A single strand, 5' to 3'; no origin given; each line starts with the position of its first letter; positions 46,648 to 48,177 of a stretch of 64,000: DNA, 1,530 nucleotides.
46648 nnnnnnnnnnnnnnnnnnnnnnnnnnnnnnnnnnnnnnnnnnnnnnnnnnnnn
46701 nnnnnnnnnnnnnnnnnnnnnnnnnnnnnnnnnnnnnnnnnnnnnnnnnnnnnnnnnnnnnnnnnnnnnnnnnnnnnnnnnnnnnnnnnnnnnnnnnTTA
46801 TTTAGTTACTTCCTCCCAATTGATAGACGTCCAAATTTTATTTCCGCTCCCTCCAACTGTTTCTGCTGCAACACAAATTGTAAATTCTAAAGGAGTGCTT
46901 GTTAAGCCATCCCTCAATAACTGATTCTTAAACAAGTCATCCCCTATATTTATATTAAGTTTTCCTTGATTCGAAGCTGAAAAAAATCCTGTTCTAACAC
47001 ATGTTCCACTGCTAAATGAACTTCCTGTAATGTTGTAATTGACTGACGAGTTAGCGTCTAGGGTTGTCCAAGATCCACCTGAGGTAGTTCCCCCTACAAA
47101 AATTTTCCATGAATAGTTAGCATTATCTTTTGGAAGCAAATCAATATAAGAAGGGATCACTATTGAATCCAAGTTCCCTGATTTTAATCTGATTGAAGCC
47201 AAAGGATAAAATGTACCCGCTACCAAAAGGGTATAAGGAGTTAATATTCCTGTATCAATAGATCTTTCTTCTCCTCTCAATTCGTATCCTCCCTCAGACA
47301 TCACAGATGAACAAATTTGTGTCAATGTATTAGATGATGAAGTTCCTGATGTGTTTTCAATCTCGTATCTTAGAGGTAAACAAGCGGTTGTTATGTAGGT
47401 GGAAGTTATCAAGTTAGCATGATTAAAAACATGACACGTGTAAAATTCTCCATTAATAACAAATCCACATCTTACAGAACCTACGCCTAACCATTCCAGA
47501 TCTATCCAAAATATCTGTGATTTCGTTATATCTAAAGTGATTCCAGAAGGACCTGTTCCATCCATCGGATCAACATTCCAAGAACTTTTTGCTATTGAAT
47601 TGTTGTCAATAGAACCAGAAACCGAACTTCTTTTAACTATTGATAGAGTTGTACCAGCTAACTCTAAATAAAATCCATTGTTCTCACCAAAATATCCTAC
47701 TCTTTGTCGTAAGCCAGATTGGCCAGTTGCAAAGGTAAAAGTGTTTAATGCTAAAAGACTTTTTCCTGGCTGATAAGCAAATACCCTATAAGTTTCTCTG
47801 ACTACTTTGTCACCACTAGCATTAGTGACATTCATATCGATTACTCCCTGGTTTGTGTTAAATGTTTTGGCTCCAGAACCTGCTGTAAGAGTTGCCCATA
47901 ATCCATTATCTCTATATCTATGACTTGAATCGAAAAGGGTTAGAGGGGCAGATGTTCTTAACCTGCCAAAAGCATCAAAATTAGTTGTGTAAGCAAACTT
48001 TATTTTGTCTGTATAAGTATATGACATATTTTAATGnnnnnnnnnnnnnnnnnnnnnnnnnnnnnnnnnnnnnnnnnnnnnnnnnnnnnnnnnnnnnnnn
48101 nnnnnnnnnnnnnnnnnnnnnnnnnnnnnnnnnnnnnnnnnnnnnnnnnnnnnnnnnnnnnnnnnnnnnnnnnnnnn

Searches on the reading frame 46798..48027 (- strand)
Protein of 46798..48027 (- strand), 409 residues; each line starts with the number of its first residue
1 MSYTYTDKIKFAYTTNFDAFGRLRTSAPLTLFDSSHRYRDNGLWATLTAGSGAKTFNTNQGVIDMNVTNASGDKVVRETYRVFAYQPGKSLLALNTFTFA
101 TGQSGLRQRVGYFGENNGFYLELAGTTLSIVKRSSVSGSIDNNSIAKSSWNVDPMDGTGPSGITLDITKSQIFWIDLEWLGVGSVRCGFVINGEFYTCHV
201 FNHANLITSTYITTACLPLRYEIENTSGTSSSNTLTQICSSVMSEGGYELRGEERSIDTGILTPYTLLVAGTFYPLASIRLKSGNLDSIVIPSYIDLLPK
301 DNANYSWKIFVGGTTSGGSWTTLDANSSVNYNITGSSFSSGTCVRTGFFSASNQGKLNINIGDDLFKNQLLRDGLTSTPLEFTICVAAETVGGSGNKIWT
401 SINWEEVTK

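Call 6: search_protein_families(library=phrogs, proteins=[window:46798-48027:-], max_evalue=0.01)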
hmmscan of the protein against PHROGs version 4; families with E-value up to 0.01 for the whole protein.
window:46798-48027:- (409 aa): 3 families
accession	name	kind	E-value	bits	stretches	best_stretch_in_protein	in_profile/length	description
phrog_1645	-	head and packaging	8.4e-126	421.3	1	10-407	44-439/440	virion structural protein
phrog_5838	-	head and packaging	2.4e-20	73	1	144-231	570-658/1106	virion structural protein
phrog_14610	-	unknown function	0.0033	18.4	0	306-338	20-52/63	-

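Call 39: search_protein_families(library=pfam, proteins=[window:46798-48027:-], max_evalue=0.1)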
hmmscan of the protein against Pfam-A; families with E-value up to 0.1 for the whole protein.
window:46798-48027:- (409 aa): 0 families
